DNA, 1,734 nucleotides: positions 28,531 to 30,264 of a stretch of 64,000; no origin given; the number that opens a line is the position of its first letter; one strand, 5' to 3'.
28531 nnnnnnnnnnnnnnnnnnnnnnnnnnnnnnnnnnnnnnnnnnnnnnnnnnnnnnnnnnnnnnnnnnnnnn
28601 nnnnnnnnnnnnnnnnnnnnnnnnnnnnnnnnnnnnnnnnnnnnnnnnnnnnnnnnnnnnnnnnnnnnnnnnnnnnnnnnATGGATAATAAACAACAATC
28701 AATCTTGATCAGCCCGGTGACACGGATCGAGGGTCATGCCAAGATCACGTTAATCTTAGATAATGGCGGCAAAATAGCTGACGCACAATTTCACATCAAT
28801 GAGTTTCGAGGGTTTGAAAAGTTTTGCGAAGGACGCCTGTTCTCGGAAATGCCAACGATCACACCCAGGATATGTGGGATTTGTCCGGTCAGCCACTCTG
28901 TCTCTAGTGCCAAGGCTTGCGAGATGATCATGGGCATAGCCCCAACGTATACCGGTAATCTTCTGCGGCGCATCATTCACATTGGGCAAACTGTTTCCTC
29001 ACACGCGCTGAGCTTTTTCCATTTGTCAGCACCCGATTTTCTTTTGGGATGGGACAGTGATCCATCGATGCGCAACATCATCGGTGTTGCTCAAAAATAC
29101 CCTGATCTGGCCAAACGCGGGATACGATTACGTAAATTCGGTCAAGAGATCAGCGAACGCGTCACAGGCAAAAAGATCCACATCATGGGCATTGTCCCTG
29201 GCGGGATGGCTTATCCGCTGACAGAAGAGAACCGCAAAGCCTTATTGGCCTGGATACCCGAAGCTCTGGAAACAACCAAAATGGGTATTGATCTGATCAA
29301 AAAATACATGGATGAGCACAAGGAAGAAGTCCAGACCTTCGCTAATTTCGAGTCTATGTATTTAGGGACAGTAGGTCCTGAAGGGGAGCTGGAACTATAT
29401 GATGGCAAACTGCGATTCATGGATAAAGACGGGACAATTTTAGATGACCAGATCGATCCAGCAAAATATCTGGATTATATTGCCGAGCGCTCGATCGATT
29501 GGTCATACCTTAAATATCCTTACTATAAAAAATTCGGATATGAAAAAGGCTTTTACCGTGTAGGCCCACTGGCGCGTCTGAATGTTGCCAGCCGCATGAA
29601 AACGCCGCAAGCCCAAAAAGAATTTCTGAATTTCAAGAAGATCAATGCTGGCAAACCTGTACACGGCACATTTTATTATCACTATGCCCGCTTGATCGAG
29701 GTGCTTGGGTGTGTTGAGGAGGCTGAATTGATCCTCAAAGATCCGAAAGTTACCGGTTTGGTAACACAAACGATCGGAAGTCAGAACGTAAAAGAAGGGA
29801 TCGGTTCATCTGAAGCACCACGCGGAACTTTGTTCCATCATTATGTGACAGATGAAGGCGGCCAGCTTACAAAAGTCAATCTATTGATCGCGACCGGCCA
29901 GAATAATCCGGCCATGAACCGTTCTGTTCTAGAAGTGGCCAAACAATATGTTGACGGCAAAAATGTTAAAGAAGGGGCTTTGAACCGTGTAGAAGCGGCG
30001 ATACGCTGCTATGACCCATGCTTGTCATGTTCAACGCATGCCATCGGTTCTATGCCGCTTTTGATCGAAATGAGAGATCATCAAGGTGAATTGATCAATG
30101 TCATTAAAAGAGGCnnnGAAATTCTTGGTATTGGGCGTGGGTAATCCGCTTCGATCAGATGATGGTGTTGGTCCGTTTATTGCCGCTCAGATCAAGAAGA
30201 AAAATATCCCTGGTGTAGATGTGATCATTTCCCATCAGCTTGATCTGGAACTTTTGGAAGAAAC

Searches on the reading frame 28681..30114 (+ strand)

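Call 67: search_protein_families(library=pfam, proteins=[window:28681-30114:+], max_evalue=0.00001)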
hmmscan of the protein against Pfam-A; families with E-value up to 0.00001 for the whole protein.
window:28681-30114:+ (478 aa): 1 family
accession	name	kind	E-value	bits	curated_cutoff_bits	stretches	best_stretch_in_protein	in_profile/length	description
PF00374.24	NiFeSe_Hases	-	7e-30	104.9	25.8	2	43-121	1-79/508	Nickel-dependent hydrogenase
